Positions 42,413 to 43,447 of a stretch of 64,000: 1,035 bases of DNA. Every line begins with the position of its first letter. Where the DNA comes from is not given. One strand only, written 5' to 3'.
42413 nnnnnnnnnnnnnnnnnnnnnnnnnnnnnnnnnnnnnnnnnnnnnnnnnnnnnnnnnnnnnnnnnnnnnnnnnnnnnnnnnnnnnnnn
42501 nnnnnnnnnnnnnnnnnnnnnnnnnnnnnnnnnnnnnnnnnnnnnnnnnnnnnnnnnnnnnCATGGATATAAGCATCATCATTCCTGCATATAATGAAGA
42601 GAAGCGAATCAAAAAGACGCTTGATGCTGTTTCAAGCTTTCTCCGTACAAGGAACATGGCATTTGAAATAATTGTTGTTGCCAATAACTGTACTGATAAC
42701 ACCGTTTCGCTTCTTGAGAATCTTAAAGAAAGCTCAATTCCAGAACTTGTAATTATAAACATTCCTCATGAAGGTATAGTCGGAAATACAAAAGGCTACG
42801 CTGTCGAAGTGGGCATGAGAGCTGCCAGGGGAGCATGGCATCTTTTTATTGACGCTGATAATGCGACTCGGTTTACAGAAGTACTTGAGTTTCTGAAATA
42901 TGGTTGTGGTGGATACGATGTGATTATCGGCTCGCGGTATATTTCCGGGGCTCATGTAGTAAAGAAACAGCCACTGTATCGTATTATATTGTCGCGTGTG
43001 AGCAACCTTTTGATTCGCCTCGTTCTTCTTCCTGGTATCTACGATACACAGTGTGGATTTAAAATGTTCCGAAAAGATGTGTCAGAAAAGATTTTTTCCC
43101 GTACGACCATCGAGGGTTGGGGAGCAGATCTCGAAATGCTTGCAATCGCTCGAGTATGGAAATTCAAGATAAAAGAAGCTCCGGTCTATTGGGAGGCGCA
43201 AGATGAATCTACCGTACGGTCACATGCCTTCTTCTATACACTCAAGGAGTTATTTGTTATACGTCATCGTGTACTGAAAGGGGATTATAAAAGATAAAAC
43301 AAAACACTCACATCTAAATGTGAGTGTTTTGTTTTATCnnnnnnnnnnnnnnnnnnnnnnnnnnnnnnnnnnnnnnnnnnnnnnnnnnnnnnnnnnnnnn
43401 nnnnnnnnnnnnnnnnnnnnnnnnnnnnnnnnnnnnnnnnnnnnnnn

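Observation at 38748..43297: Processive GT2 synthase plus a GtrA / GT-C / GtrB-like triad: candidate lipid-linked surface-glycan pathway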

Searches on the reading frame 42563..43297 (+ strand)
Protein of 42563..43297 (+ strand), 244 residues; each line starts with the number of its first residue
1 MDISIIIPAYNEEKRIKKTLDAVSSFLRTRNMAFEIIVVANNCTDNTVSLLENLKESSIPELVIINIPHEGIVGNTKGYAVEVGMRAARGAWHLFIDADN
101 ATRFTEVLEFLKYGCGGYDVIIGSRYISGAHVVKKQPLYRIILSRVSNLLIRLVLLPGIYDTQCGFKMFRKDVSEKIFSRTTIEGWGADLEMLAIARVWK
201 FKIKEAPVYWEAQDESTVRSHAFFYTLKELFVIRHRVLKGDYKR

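Call 3: search_protein_families(library=pfam, proteins=[window:42563-43297:+], max_evalue=0.01)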
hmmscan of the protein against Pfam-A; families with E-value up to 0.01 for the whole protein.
window:42563-43297:+ (244 aa): 4 families
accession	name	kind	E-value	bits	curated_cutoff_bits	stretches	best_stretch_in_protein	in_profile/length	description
PF00535.33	Glycos_transf_2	-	9e-24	84.7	23.3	1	4-178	1-168/168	Glycosyl transferase family 2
PF13641.12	Glyco_tranf_2_3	-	5.4e-08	33.6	27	1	3-101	3-98/230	Glycosyltransferase like family 2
PF13704.12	Glyco_tranf_2_4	-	6.8e-05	23.7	27.5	1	11-100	2-82/98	Glycosyl transferase family 2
PF10111.15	Glyco_tranf_2_2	-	0.00027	21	27.3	1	4-100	1-92/276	Glycosyltransferase like family 2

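Call 4: search_protein_families(library=ncbifam, proteins=[window:42563-43297:+], max_evalue=0.01)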
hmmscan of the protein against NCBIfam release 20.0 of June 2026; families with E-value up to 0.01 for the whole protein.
window:42563-43297:+ (244 aa): 21 families
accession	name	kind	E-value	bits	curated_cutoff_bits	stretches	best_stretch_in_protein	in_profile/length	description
NF038302.1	EPS_HpsE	equivalog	3.9e-15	55.6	300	1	1-114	1-111/307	hormogonium polysaccharide biosynthesis glycosyltransferase HpsE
NF047588.1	GlcsyltransPgfSStrep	equivalog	1.4e-11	44.2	500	1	1-163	1-157/308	glycosyltransferase PgfS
TIGR04283.1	glyco_like_mftF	equivalog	4.7e-11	42.7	182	1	3-101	1-84/221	TIGR04283 family arsenosugar biosynthesis glycosyltransferase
NF058614.1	PPMAGASynPpgS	equivalog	1.3e-10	41.1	370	1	2-209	1-195/226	polyprenyl-phospho-N-acetylgalactosaminyl synthase PpgS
NF041391.1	DPhHxTase_Halo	equivalog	5e-10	38.7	375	1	9-212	3-185/213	dolichyl-phosphate hexose transferase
NF007986.1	PRK10714.1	equivalog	5.1e-10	38.9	529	1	3-176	8-171/316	undecaprenyl-phosphate 4-deoxy-4-formamido-L-arabinose transferase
TIGR03937.1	PgaC_IcaA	equivalog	1.2e-09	37.7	422.3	1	3-100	47-136/407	poly-beta-1,6-N-acetyl-D-glucosamine synthase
NF007482.0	PRK10073.1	equivalog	3.6e-08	32.8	423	1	3-101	8-97/334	glycosyltransferase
TIGR04182.1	glyco_TIGR04182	equivalog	1.2e-07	31.4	325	1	2-216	1-196/293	S-layer glycoprotein N-glycosyltransferase AglJ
NF010496.0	PRK13915.1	equivalog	3.5e-07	29.6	262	1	2-100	32-127/307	glucosyl-3-phosphoglycerate synthase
NF047683.1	TeichurnBiosyTuaG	equivalog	5.3e-07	29.5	400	1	3-103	8-100/252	teichuronic acid biosynthesis protein TuaG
NF041875.1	EPS_EpsD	equivalog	7.4e-07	28.9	370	1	3-105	1-95/325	exopolysaccharide biosynthesis glycosyltransferase EpsD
NF045692.1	OglycostaseCruG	equivalog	7.4e-06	25.1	600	1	3-113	43-151/386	2'-O-glycosyltransferase CruG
TIGR04195.1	S_glycosyl_SunS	equivalog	1e-05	24.6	350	1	6-102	62-144/421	SunS family peptide S-glycosyltransferase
NF041865.1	EpsU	equivalog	2.9e-05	23.3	700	1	3-49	41-86/394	exopolysaccharide biosynthesis GT2 family glycosyltransferase EpsU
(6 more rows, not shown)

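Call 8: search_solved_structures(query=window:42563-43297:+, max_evalue=0.001, show_alignments=1)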
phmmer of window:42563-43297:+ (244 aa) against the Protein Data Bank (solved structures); distinct sequences matched with E-value up to 0.001: 13.
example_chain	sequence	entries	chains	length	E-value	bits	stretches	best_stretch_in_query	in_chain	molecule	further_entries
5mlz_A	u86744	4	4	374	3e-13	52.7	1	1-231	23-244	Dolichol monophosphate mannose synthase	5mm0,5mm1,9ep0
5hea_A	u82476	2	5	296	1.2e-05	27.8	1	3-102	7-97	Putative glycosyltransferase (GalT1)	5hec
9bhc_C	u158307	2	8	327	2e-05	27.1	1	3-177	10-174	Undecaprenyl-phosphate 4-deoxy-4-formamido-L-arabinose transferase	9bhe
8vxh_A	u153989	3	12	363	2.7e-05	26.6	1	3-176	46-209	Undecaprenyl-phosphate 4-deoxy-4-formamido-L-arabinose transferase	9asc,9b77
9omh_A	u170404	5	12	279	5.8e-05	25.6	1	2-130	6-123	Glycosyltransferase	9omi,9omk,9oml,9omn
9omj_A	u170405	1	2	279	5.8e-05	25.6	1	2-130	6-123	Glycosyltransferase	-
9omm_A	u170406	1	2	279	5.8e-05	25.5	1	2-130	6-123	Glycosyltransferase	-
5tze_C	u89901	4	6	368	7.8e-05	25.1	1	1-101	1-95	Glycosyl transferase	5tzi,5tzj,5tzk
5eke_A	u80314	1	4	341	0.00011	24.6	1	2-132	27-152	Uncharacterized glycosyltransferase sll0501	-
5ekp_C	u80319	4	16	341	0.00011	24.6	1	2-132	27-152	Uncharacterized glycosyltransferase sll0501 | Glycosyltransferase sll0501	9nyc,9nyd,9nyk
9nye_A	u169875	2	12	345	0.00011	24.6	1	2-132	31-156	Glycosyltransferase sll0501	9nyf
5tz8_A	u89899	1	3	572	0.00015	24.2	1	1-102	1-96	Glycosyl transferase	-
9hwj_A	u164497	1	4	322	0.00029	23.3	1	3-175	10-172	Undecaprenyl-phosphate 4-deoxy-4-formamido-L-arabinose transferase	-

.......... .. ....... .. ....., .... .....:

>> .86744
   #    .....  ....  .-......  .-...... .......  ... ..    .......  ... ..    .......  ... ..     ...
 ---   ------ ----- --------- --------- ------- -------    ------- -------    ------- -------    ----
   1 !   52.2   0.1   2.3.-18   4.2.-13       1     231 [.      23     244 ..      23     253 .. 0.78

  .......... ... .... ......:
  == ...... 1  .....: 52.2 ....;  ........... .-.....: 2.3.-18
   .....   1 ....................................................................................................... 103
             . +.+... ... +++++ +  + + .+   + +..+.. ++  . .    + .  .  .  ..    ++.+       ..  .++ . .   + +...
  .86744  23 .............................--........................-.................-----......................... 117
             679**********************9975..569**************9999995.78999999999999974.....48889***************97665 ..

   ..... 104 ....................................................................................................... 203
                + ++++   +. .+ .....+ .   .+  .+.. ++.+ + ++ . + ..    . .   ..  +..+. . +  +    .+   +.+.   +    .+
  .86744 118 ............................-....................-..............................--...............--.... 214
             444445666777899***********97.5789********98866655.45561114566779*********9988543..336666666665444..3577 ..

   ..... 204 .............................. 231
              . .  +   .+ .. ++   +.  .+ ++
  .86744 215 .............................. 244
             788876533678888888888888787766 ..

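Call 61: find_homologous_proteins(query=window:42563-43297:+, max_evalue=1e-20)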
Query window:42563-43297:+ (244 aa): 7069 proteins with E <= 1e-20 among 8000 candidates; the best 120 are listed.
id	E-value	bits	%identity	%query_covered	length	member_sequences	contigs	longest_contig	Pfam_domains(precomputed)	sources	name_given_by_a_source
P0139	9.7e-159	544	100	100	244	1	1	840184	PF13641.13,PF00535.33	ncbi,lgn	-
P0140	1.3e-110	386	73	99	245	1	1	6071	PF13641.13,PF00535.33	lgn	-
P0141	2.0e-110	386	70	99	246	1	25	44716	PF13641.13,PF00535.33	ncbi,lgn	-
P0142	3.4e-107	375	69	99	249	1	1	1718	PF00535.33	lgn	-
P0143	5.3e-107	374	69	99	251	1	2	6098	PF13641.13,PF00535.33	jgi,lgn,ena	jgi:dolichyl-phosphate beta-glucosyltransferase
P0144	9.2e-107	374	67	99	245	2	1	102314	PF13641.13,PF00535.33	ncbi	-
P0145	1.4e-106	373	68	99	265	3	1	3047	PF00535.33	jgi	-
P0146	2.7e-106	372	69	99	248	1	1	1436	PF13641.13,PF00535.33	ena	-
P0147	3.0e-106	372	69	97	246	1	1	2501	PF13641.13,PF00535.33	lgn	-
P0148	3.2e-106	372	69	99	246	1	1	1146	PF13641.13,PF00535.33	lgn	-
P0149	6.3e-106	371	69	99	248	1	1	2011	PF10111.15,PF13641.13,PF00535.33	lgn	-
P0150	6.5e-106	371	67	100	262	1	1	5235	PF13641.13,PF00535.33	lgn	-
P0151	1.0e-105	370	67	99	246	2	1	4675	PF13641.13,PF00535.33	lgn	-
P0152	1.6e-105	369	68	99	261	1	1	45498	PF10111.15,PF13641.13,PF00535.33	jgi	-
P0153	1.1e-104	367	70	99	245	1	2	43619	PF13641.13,PF00535.33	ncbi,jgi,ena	ncbi:MAG: dolichyl-phosphate beta-glucosyltransferase [bacterium]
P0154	2.4e-104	366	66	99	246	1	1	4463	PF13641.13,PF00535.33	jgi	jgi:dolichyl-phosphate beta-glucosyltransferase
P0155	3.0e-104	365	68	98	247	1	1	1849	PF00535.33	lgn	-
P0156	5.8e-104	364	70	99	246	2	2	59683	PF10111.15,PF13641.13,PF00535.33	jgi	jgi:glycosyltransferase involved in cell wall biosynthesis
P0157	1.1e-103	364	66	99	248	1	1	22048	PF13641.13,PF00535.33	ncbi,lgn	-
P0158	3.1e-103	362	64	100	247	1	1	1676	PF00535.33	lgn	-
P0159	3.6e-103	362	66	99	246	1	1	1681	PF13641.13,PF00535.33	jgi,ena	-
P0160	7.2e-103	361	64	100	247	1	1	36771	PF13641.13,PF00535.33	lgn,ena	-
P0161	8.0e-102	357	65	99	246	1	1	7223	PF10111.15,PF13641.13,PF00535.33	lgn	-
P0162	3.1e-101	355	66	99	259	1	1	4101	PF00535.33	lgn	-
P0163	8.3e-101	354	67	99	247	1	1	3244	PF13641.13,PF00535.33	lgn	-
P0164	3.4e-100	352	66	99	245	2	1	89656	PF13641.13,PF00535.33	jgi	jgi:dolichyl-phosphate beta-glucosyltransferase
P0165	5.8e-100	351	65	99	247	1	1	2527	PF00535.33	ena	-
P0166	7.4e-100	351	66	99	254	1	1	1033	PF10111.15,PF13641.13,PF00535.33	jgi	-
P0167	7.6e-99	348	62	99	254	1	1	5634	PF13641.13,PF00535.33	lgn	-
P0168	1.5e-98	347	66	99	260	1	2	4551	PF10111.15,PF13641.13,PF00535.33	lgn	-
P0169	4.0e-98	345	65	99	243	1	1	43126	PF00535.33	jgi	jgi:dolichyl-phosphate beta-glucosyltransferase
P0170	4.1e-97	342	62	99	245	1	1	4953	PF10111.15,PF13641.13,PF00535.33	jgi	jgi:dolichyl-phosphate beta-glucosyltransferase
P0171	7.3e-96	338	62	99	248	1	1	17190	PF13641.13,PF00535.33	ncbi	-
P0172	1.2e-95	337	65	99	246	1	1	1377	PF10111.15,PF13641.13,PF00535.33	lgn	-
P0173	4.8e-95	335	60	97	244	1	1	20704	PF10111.15,PF13641.13,PF00535.33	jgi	jgi:dolichyl-phosphate beta-glucosyltransferase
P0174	5.0e-95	335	63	99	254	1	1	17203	PF13641.13,PF00535.33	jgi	jgi:dolichyl-phosphate beta-glucosyltransferase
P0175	6.1e-94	332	62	99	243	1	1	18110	PF00535.33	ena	-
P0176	1.6e-93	330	60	97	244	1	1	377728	PF10111.15,PF13641.13,PF00535.33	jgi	-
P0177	6.3e-93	328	63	98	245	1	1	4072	PF13641.13,PF00535.33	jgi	jgi:glycosyltransferase involved in cell wall biosynthesis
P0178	3.1e-91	323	62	100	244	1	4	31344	PF10111.15,PF13641.13,PF00535.33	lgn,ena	-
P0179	5.5e-90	319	59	100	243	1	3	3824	PF13641.13,PF00535.33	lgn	-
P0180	7.1e-88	312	58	100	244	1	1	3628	PF10111.15,PF13641.13,PF00535.33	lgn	-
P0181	1.9e-85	304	60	96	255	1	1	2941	PF10111.15,PF13641.13,PF00535.33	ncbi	-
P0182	6.8e-83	295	57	97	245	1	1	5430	PF13641.13,PF00535.33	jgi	jgi:dolichyl-phosphate beta-glucosyltransferase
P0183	1.2e-72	262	53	99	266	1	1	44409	PF10111.15,PF13641.13,PF00535.33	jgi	-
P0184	1.7e-66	242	50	100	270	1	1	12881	PF13641.13,PF00535.33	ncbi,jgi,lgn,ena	-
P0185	1.3e-63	232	47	96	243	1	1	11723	PF13641.13,PF00535.33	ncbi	-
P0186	1.5e-63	232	48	99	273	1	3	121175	PF13641.13,PF00535.33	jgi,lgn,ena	-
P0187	7.4e-63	230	50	99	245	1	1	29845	PF10111.15,PF13641.13,PF00535.33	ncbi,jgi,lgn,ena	-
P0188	8.2e-63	230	45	97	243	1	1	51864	PF13641.13,PF00535.33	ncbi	-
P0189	1.8e-62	229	48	99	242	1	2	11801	PF10111.15,PF13641.13,PF00535.33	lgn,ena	-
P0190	2.8e-62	228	49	97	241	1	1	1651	PF13641.13,PF00535.33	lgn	-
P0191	5.7e-62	227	49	100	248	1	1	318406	PF10111.15,PF13641.13,PF00535.33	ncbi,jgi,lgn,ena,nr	ncbi:glycosyltransferase family 2 protein [Patescibacteria group bacterium]|nr:glycosyltransferase f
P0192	8.2e-62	226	46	99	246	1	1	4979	PF10111.15,PF13641.13,PF00535.33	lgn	-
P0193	9.9e-62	226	49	100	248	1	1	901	PF10111.15,PF13641.13,PF00535.33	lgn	-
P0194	4.7e-61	224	48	99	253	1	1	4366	PF10111.15,PF13641.13,PF00535.33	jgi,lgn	-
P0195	1.2e-60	223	48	99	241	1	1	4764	PF10111.15,PF13641.13,PF00535.33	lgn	-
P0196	1.4e-60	222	48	100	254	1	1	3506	PF10111.15,PF13641.13,PF00535.33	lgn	-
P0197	1.8e-60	222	48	100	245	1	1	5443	PF10111.15,PF13641.13,PF00535.33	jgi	jgi:dolichyl-phosphate beta-glucosyltransferase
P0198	1.9e-60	222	48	98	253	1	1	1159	PF10111.15,PF13641.13,PF00535.33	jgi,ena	-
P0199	2.4e-60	222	55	78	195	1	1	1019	PF00535.33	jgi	jgi:dolichyl-phosphate beta-glucosyltransferase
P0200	3.0e-60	221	46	100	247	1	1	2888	PF10111.15,PF13641.13,PF00535.33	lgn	-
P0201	4.9e-60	221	48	98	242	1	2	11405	PF10111.15,PF13641.13,PF00535.33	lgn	-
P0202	6.9e-60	220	47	99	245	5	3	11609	PF10111.15,PF13641.13,PF00535.33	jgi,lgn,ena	-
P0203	1.5e-59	219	47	97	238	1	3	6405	PF13641.13,PF00535.33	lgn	-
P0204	1.5e-59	219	46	98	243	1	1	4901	PF10111.15,PF13641.13,PF00535.33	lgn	-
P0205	1.8e-59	219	46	98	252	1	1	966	PF10111.15,PF13641.13,PF00535.33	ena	-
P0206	6.7e-59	217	46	100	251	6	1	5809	PF10111.15,PF13641.13,PF00535.33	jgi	-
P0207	1.1e-58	216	48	98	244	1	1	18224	PF10111.15,PF13641.13,PF00535.33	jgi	jgi:dolichyl-phosphate beta-glucosyltransferase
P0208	1.1e-58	216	45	98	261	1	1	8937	PF10111.15,PF13641.13,PF00535.33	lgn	-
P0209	1.1e-58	216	47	95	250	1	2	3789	PF00535.33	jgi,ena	-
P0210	1.2e-58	216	45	100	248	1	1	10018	PF13641.13,PF00535.33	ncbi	-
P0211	1.2e-58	216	46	99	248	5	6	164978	PF10111.15,PF13641.13,PF00535.33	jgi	-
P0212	1.4e-58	216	48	99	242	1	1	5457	PF10111.15,PF13641.13,PF00535.33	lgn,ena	-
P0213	1.6e-58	216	47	100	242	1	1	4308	PF13641.13,PF00535.33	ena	-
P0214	1.8e-58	216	45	100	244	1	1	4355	PF10111.15,PF13641.13,PF00535.33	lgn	-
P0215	4.0e-58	214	45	99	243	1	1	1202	PF10111.15,PF13641.13,PF00535.33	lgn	-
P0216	4.1e-58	214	48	99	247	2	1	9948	PF10111.15,PF13641.13,PF00535.33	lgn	-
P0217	4.9e-58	214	47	99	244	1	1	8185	PF10111.15,PF13641.13,PF00535.33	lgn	-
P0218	6.0e-58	214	46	95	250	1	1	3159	PF00535.33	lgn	-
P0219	7.9e-58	213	47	97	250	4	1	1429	PF13641.13,PF00535.33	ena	-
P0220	8.8e-58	213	47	99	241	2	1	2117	PF10111.15,PF13641.13,PF00535.33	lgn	-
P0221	9.2e-58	213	47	99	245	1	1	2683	PF10111.15,PF13641.13,PF00535.33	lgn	-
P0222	1.3e-57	213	45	95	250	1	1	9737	PF13641.13,PF00535.33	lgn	-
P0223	1.3e-57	213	47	96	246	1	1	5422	PF10111.15,PF13641.13,PF00535.33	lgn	-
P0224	1.3e-57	213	46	100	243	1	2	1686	PF10111.15,PF13641.13,PF00535.33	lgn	-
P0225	1.3e-57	213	45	99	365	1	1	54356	PF10111.15,PF13641.13,PF04138.21,PF00535.33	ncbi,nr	ncbi:bifunctional glycosyltransferase family 2/GtrA family protein [Candidatus Berkelbacteria bacter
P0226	2.1e-57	212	45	97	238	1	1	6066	PF13641.13,PF00535.33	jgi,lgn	-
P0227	2.6e-57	212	46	99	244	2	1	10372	PF10111.15,PF13641.13,PF00535.33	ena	-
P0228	3.1e-57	211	45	98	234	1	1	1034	PF10111.15,PF13641.13,PF00535.33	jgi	jgi:dolichyl-phosphate beta-glucosyltransferase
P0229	3.1e-57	211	48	95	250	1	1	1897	PF00535.33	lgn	-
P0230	3.6e-57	211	42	100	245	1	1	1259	PF10111.15,PF13641.13,PF00535.33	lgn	-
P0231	4.9e-57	211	45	98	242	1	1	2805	PF10111.15,PF13641.13,PF00535.33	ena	-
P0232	5.2e-57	211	44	99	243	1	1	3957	PF13733.13,PF10111.15,PF13641.13,PF00535.33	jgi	jgi:dolichyl-phosphate beta-glucosyltransferase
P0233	6.4e-57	210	45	100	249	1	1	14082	PF10111.15,PF13641.13,PF00535.33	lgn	-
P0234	7.6e-57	210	46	98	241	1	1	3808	PF10111.15,PF13641.13,PF00535.33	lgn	-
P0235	7.8e-57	210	46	99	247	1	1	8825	PF10111.15,PF13641.13,PF00535.33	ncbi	-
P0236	8.4e-57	210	46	95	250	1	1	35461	PF00535.33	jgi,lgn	jgi:dolichyl-phosphate beta-glucosyltransferase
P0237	9.9e-57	210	47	96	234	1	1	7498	PF10111.15,PF13641.13,PF00535.33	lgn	-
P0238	1.3e-56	209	44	100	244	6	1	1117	PF10111.15,PF13641.13,PF00535.33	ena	-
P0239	1.3e-56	209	45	100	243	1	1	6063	PF10111.15,PF13641.13,PF00535.33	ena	-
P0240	1.5e-56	209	46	100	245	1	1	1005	PF10111.15,PF13641.13,PF00535.33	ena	-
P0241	1.5e-56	209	44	98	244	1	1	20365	PF10111.15,PF13641.13,PF00535.33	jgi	jgi:dolichyl-phosphate beta-glucosyltransferase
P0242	2.1e-56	209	45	100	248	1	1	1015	PF10111.15,PF13641.13,PF00535.33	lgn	-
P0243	2.6e-56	208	45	99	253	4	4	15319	PF10111.15,PF13641.13,PF00535.33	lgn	-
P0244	2.8e-56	208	45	98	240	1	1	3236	PF10111.15,PF13641.13,PF00535.33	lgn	-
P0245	2.8e-56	208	46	99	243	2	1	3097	PF10111.15,PF13641.13,PF00535.33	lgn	-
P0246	3.2e-56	208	47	98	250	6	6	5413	PF10111.15,PF13641.13,PF00535.33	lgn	-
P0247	3.3e-56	208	44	99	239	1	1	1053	PF10111.15,PF13641.13,PF00535.33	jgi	-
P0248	3.3e-56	208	45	95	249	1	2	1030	PF00535.33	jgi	jgi:dolichyl-phosphate beta-glucosyltransferase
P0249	3.3e-56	208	44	98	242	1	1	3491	PF10111.15,PF13641.13,PF00535.33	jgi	-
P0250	4.1e-56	208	46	100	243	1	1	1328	PF10111.15,PF13641.13,PF00535.33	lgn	-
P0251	4.4e-56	208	46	99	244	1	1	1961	PF10111.15,PF13641.13,PF00535.33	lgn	-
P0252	4.8e-56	208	44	100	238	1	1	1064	PF10111.15,PF13641.13,PF00535.33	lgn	-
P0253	4.9e-56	208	44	100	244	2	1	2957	PF10111.15,PF13641.13,PF00535.33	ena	-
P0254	6.2e-56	207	44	100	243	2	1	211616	PF10111.15,PF13641.13,PF00535.33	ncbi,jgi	ncbi:MAG: dolichyl-phosphate beta-glucosyltransferase [Patescibacteria group bacterium]|jgi:dolichyl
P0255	6.2e-56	207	45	98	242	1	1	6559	PF10111.15,PF13641.13,PF00535.33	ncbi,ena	-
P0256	7.6e-56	207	45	98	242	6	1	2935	PF10111.15,PF13641.13,PF00535.33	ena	-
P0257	8.9e-56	207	44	100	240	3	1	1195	PF10111.15,PF13641.13,PF00535.33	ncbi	-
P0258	9.6e-56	207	44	99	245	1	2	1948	PF10111.15,PF13641.13,PF00535.33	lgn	-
